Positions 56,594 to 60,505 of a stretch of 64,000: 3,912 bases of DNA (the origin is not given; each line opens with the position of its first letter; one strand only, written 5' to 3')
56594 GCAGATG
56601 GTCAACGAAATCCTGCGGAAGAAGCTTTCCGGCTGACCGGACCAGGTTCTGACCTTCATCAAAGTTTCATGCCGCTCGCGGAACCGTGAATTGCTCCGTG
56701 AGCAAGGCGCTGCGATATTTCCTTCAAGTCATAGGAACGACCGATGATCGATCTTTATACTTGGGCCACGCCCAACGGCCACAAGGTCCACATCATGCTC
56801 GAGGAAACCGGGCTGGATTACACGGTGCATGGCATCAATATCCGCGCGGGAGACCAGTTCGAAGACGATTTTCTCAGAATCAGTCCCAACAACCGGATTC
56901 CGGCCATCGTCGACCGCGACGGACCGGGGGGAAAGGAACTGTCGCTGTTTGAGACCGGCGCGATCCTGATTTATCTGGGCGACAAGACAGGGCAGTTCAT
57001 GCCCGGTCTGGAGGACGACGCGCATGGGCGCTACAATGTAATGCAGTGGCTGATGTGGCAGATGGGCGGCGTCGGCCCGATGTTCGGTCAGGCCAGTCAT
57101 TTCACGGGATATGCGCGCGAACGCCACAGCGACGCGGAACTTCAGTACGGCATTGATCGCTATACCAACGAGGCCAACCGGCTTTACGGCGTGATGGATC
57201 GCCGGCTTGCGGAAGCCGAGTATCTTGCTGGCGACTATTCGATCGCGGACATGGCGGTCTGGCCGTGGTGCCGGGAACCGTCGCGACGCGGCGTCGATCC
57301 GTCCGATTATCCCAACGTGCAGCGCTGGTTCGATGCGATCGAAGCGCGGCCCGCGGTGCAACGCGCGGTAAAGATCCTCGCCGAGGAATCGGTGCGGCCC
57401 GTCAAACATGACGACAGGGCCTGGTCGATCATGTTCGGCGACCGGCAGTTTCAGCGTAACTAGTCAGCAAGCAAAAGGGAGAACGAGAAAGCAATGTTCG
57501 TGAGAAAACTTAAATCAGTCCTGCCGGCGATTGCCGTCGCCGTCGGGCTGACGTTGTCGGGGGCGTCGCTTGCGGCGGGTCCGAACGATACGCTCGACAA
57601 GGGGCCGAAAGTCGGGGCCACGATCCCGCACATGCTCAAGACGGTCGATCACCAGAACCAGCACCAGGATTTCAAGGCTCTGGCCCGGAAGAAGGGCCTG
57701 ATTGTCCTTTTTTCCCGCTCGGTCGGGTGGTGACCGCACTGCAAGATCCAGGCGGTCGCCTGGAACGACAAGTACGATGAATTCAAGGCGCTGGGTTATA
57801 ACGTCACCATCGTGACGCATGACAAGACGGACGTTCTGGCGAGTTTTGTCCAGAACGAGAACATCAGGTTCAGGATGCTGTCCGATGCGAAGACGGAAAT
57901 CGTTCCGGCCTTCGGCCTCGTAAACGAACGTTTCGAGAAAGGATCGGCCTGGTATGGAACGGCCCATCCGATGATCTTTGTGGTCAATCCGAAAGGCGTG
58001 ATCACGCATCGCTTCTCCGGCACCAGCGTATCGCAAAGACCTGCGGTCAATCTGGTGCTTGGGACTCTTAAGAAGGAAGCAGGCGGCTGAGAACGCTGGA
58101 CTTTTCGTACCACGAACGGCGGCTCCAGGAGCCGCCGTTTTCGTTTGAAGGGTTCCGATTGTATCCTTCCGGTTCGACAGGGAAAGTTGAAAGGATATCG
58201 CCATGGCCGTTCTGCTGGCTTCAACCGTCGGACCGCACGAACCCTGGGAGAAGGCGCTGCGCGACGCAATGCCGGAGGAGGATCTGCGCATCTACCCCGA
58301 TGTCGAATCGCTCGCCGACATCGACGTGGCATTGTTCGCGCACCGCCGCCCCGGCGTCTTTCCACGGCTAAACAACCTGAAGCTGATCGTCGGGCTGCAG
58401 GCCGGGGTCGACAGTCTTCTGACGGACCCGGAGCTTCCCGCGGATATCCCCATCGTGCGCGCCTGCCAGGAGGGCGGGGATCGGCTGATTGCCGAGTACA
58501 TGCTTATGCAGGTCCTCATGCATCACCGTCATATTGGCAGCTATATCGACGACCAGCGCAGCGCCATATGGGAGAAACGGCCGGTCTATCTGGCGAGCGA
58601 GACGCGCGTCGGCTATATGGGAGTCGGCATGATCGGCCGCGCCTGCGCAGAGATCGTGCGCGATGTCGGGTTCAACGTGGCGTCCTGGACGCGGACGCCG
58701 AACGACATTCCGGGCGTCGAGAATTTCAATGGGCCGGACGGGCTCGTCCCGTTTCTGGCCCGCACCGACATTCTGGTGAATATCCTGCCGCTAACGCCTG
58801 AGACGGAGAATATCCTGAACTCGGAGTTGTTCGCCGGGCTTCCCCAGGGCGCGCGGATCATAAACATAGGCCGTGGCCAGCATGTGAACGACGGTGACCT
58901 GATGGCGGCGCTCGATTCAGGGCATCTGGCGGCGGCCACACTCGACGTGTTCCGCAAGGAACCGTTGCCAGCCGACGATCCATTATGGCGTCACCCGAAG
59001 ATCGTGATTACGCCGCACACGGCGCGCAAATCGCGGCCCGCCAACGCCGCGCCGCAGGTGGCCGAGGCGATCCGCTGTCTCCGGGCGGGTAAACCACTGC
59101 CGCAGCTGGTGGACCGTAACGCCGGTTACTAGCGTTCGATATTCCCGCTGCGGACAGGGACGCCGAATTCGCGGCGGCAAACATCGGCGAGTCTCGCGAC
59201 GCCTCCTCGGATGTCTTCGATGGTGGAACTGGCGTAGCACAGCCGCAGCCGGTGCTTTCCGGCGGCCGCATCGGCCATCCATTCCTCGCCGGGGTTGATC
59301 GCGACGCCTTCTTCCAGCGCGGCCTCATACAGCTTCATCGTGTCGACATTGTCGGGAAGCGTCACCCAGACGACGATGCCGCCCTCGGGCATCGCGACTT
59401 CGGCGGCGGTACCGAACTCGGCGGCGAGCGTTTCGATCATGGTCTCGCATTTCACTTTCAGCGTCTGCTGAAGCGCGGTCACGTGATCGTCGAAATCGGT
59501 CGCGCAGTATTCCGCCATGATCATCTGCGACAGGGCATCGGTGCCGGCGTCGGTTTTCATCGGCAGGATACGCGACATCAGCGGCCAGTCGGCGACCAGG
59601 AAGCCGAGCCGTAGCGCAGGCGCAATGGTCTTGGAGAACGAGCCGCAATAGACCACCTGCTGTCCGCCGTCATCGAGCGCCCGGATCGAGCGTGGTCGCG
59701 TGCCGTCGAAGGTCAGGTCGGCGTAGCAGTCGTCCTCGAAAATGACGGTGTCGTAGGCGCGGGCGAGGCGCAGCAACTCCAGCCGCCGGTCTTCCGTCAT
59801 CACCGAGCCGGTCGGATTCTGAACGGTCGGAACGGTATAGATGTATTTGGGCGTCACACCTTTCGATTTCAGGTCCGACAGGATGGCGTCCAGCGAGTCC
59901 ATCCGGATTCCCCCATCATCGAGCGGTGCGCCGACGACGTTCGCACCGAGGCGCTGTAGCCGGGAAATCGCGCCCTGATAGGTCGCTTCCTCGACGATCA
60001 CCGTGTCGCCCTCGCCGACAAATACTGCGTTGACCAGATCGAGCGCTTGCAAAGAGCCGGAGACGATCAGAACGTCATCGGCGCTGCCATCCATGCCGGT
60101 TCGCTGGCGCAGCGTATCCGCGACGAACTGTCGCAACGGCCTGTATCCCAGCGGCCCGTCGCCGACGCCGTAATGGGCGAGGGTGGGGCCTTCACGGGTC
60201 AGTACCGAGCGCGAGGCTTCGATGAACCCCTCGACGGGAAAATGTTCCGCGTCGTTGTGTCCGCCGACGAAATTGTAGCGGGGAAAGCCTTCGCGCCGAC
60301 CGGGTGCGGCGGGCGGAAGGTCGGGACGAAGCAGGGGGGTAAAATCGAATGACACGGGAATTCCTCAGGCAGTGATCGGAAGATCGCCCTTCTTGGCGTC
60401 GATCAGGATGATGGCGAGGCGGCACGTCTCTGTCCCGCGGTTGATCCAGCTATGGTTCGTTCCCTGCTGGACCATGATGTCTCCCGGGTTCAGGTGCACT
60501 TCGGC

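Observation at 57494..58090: Candidate selenoprotein: periplasmic redoxin with in-frame UGA at the first Cys position of its W-C-P-H-C motif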

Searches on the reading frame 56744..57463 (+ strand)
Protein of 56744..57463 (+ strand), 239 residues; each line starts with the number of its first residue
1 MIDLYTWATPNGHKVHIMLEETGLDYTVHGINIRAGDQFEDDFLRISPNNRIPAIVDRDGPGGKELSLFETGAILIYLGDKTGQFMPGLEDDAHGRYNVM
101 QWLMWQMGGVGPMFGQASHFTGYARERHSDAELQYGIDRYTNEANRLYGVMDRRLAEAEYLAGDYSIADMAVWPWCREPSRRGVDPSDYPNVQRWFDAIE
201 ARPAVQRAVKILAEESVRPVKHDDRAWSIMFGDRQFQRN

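Call 38: search_protein_families(library=ncbifam, proteins=[window:56744-57463:+], max_evalue=1e-8)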
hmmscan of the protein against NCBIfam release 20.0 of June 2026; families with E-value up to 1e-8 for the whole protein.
window:56744-57463:+ (239 aa): 4 families
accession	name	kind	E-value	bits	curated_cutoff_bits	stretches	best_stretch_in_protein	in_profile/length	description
NF010579.0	PRK13972.1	equivalog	1.2e-61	208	332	1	1-209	1-203/215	GSH-dependent disulfide bond oxidoreductase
NF008731.0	PRK11752.1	equivalog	5.4e-55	186.6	325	1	2-215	45-262/287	glutathione-dependent disulfide-bond oxidoreductase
TIGR01262.1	maiA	equivalog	1.8e-12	47.3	171.05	1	7-209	6-203/211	maleylacetoacetate isomerase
NF007831.0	PRK10542.1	equivalog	2e-11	43.9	198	1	14-210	13-196/201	glutathione transferase GstA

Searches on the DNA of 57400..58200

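Call 27: search_rna_families(source=window, start=57400, end=58200, threshold=evalue, max_evalue=10)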
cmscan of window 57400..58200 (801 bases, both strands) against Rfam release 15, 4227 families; matches with E-value up to 10: 2.
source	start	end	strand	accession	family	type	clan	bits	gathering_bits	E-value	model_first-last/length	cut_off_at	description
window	58097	58200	+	RF02880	MH_s15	Gene; sRNA;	-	23.5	123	0.001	1-102/277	3'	Mesorhizobail RNA 15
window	57998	58194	+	RF02167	PVT1_4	Gene; lncRNA;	-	17.2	60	2.5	1-173/173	no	Pvt1 oncogene conserved region 4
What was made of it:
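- No Rfam model matches it (call 27).
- Tried and rejected: The only hit is a weak one to the unrelated sRNA model MH_s15 (call 27).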

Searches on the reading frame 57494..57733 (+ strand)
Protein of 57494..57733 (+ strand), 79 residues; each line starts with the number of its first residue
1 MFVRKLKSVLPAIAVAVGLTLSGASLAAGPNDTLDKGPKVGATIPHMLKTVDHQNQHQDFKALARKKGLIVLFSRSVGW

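Call 40: find_encoding_contigs(protein=window:57494-57733:+, flank=10000, max_places=6)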
Protein window:57494-57733:+ (79 aa): 23 contigs read that carry it; 6 places shown.
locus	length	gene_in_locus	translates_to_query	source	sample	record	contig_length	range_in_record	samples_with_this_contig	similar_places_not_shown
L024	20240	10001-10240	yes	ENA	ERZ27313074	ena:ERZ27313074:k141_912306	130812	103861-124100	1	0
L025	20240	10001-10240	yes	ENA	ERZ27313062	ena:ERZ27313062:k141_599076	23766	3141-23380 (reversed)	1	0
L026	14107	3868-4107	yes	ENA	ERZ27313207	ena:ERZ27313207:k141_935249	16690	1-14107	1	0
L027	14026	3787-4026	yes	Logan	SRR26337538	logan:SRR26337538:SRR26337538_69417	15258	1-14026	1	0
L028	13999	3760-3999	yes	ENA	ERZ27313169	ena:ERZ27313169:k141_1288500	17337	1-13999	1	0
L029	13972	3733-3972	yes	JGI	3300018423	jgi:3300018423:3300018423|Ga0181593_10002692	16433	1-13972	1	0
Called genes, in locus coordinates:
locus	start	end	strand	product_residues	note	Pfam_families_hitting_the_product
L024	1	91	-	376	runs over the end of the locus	PF21102:DprA_N, PF02481:DNA_processg_A, PF17782:WHD_DprA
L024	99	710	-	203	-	PF02660:G3P_acyltransf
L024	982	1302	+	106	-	-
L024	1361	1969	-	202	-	PF12118:SprA-related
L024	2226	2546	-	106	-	PF13616:Rotamase_3, PF00639:Rotamase, PF13145:Rotamase_2 (weak)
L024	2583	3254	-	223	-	PF01613:Flavin_Reduct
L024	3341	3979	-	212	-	PF09347:DUF1989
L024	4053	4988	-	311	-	PF03547:Mem_trans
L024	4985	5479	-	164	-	PF03652:RuvX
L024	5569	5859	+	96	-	PF02686:GatC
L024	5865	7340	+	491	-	PF01425:Amidase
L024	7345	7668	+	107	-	-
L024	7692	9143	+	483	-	PF02934:GatB_N, PF02637:GatB_Yqey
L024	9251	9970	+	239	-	PF02798:GST_N, PF13409:GST_N_2, PF13417:GST_N_3, PF00043:GST_C (weak)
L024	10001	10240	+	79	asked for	-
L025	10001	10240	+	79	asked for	-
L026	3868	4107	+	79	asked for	-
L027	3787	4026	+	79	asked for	-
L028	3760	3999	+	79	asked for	-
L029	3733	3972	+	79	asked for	-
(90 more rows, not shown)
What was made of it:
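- The gene and its SECIS are intact, and the exact 79-aa fragment ending at the TGA recurs in assemblies from many samples (call 40).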

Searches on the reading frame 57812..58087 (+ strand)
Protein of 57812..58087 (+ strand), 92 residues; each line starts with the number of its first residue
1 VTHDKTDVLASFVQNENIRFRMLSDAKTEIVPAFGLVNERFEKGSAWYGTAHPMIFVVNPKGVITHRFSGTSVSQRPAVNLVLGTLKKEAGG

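Call 73: list_cluster_members(proteins=[window:57812-58087:+, window:57494-57730:+, P0013, P0012, P0036, P0057, P0004, P0005, window:55083-56633:+])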
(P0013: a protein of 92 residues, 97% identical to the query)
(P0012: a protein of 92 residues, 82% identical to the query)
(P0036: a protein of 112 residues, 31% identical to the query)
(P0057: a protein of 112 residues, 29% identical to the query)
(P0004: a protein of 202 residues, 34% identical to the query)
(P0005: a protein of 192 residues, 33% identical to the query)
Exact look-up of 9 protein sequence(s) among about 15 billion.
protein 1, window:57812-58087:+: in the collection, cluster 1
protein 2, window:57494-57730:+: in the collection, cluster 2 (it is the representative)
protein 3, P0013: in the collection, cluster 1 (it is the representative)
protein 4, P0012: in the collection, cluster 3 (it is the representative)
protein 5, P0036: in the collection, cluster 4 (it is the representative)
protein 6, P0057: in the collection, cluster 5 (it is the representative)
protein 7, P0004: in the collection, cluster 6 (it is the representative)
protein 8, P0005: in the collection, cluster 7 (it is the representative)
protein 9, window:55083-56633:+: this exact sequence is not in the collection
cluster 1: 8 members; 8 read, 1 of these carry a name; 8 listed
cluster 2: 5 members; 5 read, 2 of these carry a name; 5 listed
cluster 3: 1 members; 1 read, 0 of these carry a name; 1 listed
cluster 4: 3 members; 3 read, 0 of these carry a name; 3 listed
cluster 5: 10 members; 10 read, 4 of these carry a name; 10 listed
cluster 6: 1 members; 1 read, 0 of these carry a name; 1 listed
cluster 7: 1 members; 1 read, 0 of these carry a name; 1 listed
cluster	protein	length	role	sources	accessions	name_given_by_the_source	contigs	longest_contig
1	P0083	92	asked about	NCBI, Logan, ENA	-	-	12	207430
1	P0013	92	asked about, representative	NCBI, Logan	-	-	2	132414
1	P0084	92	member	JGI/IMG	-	peroxiredoxin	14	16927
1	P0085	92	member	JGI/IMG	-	-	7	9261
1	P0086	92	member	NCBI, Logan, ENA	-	-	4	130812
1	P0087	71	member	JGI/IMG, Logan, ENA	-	-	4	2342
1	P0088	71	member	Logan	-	-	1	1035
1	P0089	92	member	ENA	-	-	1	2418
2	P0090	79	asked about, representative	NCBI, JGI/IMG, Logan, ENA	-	hypothetical protein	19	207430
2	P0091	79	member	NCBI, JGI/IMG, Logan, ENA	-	hypothetical protein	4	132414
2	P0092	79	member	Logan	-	-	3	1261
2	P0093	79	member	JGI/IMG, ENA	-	-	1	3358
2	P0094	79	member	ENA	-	-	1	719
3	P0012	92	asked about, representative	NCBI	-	-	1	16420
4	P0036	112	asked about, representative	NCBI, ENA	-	-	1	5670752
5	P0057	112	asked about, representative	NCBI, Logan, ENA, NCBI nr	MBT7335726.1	MAG: redoxin domain-containing protein [Gammaproteobacteria bacterium] | redoxin domain-containing protein [Gammaproteobacteria bacterium]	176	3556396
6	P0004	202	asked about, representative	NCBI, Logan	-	-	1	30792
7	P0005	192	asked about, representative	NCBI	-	-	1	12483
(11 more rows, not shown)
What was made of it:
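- Gene callers and public annotation treat it as two fragments (calls 40, 73). The exact 79-aa product ending at the TGA is indexed in 51 blocks from ENA, JGI, Logan and NCBI assemblies (calls 40, 73).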

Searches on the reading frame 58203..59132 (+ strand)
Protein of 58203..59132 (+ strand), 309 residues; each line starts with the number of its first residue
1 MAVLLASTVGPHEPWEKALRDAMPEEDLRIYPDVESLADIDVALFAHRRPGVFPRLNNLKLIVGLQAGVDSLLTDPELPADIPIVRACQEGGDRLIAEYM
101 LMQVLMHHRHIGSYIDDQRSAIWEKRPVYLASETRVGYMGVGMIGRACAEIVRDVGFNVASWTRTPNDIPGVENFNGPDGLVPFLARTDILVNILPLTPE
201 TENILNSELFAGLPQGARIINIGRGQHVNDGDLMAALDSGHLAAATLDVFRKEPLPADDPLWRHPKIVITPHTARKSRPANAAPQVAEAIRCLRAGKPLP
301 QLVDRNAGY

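Call 38: search_protein_families(library=ncbifam, proteins=[window:58203-59132:+], max_evalue=1e-8)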
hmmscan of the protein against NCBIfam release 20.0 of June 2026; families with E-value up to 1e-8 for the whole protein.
window:58203-59132:+ (309 aa): 20 families
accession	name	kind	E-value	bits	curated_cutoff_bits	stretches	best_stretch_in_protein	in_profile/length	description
NF012013.0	PRK15469.1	equivalog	1.1e-64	218.5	403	1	13-309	13-312/312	glyoxylate/hydroxypyruvate reductase GhrA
NF041369.1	Dhydh_Halo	equivalog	1.4e-40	139.4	400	1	13-296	16-297/305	D-2-hydroxyacid dehydrogenase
TIGR01327.1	PGDH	equivalog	3.9e-26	91.9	454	1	56-303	60-310/525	phosphoglycerate dehydrogenase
NF005069.0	PRK06487.1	equivalog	3.4e-23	82.2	448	1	85-300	95-317/320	2-hydroxyacid dehydrogenase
NF009714.1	PRK13243.1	equivalog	2.9e-22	79.4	455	1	135-306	152-325/332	glyoxylate reductase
NF011938.0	PRK15409.1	equivalog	1.6e-21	76.7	492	1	134-274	146-287/324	glyoxylate/hydroxypyruvate reductase GhrB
NF006263.0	PRK08410.1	equivalog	1.1e-20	74.2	389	1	126-280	138-291/311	D-2-hydroxyacid dehydrogenase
NF005027.0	PRK06436.1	equivalog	2.1e-19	69.8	261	1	20-296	18-282/303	2-hydroxyacid dehydrogenase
NF005387.0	PRK06932.1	equivalog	2.8e-18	65.9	492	1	98-278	104-292/314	2-hydroxyacid dehydrogenase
NF005750.0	PRK07574.1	equivalog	3.6e-18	65.8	329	1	57-281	113-342/386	NAD-dependent formate dehydrogenase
NF008759.0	PRK11790.1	equivalog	4.1e-18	65.2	404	1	94-275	111-296/410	phosphoglycerate dehydrogenase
NF000492.1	vanH_gen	exception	1e-16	60.9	540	1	96-253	102-255/312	D-lactate dehydrogenase VanH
NF000371.1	vanH_Agroup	exception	2.2e-15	56.7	700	1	96-253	107-260/322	VanH-A/VanH-Pt family D-lactate dehydrogenase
NF000128.1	vanH-Sc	exception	2.4e-13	49.9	650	1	96-253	122-275/337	D-lactate dehydrogenase VanH-Sc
NF006374.0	PRK08605.1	subfamily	1.2e-12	47.6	356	1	52-253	61-266/332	D-lactate dehydrogenase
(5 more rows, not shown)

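Call 41: find_encoding_contigs(protein=window:58203-59132:+, flank=10000, max_places=6)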
Protein window:58203-59132:+ (309 aa): 23 contigs read that carry it; 6 places shown.
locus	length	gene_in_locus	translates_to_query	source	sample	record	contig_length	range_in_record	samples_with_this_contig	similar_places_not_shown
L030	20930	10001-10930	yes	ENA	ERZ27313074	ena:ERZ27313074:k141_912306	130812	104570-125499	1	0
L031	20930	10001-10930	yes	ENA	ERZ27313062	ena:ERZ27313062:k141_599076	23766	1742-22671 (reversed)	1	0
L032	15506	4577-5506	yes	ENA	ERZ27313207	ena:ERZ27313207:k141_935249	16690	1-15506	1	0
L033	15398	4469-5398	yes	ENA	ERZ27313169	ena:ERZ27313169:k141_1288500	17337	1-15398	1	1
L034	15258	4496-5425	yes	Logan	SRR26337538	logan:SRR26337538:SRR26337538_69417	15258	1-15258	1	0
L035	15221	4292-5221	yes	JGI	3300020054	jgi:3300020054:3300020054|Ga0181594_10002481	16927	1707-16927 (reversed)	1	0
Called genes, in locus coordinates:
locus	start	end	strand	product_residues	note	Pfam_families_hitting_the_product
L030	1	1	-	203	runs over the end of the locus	PF02660:G3P_acyltransf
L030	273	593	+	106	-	-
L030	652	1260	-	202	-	PF12118:SprA-related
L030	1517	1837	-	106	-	PF13616:Rotamase_3, PF00639:Rotamase, PF13145:Rotamase_2 (weak)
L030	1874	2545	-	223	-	PF01613:Flavin_Reduct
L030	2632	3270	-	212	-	PF09347:DUF1989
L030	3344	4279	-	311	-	PF03547:Mem_trans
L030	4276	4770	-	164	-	PF03652:RuvX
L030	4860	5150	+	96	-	PF02686:GatC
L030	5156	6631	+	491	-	PF01425:Amidase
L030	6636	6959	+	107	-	-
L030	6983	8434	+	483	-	PF02934:GatB_N, PF02637:GatB_Yqey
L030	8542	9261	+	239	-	PF02798:GST_N, PF13409:GST_N_2, PF13417:GST_N_3, PF00043:GST_C (weak)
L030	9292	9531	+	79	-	-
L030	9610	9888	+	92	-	PF00578:AhpC-TSA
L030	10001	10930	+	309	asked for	PF02826:2-Hacid_dh_C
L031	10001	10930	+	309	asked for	PF02826:2-Hacid_dh_C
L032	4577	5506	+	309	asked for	PF02826:2-Hacid_dh_C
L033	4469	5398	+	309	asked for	PF02826:2-Hacid_dh_C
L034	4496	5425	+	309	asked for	PF02826:2-Hacid_dh_C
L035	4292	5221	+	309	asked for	PF02826:2-Hacid_dh_C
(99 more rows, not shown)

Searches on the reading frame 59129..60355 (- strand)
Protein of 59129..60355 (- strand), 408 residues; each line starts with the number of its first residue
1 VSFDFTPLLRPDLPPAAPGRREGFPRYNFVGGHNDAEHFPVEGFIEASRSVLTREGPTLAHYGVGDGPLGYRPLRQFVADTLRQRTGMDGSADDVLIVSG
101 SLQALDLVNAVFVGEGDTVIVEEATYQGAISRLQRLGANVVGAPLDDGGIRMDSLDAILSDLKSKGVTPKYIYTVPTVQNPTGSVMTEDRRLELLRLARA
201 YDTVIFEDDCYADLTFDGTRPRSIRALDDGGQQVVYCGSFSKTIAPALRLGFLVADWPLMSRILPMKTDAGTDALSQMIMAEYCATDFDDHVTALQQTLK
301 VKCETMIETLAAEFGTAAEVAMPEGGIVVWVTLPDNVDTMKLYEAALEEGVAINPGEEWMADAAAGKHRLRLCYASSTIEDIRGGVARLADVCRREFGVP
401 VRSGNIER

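Call 38: search_protein_families(library=ncbifam, proteins=[window:59129-60355:-], max_evalue=1e-8)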
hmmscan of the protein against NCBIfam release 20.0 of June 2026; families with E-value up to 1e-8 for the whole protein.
window:59129-60355:- (408 aa): 57 families (the best 25 are shown)
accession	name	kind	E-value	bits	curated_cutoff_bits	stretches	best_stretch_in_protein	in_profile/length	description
NF052282.1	PLP_TF_PdxR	equivalog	4.6e-65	220.4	320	1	25-389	93-447/448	MocR-like pyridoxine biosynthesis transcription factor PdxR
NF052290.2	MocR_like_YczR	exception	3.4e-58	197.4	487.4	1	63-391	135-456/458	MocR-like transcription factor YczR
TIGR04461.1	endura_MppQ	equivalog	2.3e-48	165.2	540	1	35-371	23-360/392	enduracididine biosynthesis enzyme MppQ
NF052281.1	rhizopine_MocR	equivalog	3.7e-44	151.2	650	1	27-392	124-478/479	rhizopine catabolism transcriptional regulator MocR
NF052286.1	ecto_TF_EhuR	exception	4.1e-42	144.3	480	1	76-395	143-451/458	MocR-like ectoine utilization transcription factor EhuR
NF041364.1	GntC_guanitoxin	equivalog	4.8e-40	137.5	415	1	69-390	37-354/356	guanitoxin biosynthesis PLP-dependent (S)-gamma-hydroxy-L-arginine cyclodehydratase GntC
NF004770.0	PRK06108.1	subfamily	6e-32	110.9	422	1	69-394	73-393/396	pyridoxal phosphate-dependent aminotransferase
NF052285.1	GABA_TF_GabR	exception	7.4e-30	104.1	600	1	33-392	101-455/456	MocR-like transcriptional regulator GabR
NF006756.0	PRK09276.1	subfamily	5.7e-24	84.8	507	1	70-390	70-383/387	LL-diaminopimelate aminotransferase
TIGR03540.1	DapC_direct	equivalog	8.4e-23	80.9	593.25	1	70-389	68-380/383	LL-diaminopimelate aminotransferase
TIGR03947.1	viomycin_VioD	equivalog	3.8e-22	78.7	390.9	1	69-391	51-357/359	capreomycidine synthase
NF012025.0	PRK15481.1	equivalog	4.1e-22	78.4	573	1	74-376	127-413/432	MocR-like B6 salvage transcription factor PtsJ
NF005744.0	PRK07568.1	subfamily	5.1e-22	78.2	389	1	70-384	67-381/398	pyridoxal phosphate-dependent aminotransferase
TIGR03538.1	DapC_gpp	equivalog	4.5e-21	75.1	474.6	1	55-389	54-391/395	succinyldiaminopimelate transaminase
NF005732.0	PRK07550.1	equivalog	1.6e-20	73.6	366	1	69-391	70-386/389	aminotransferase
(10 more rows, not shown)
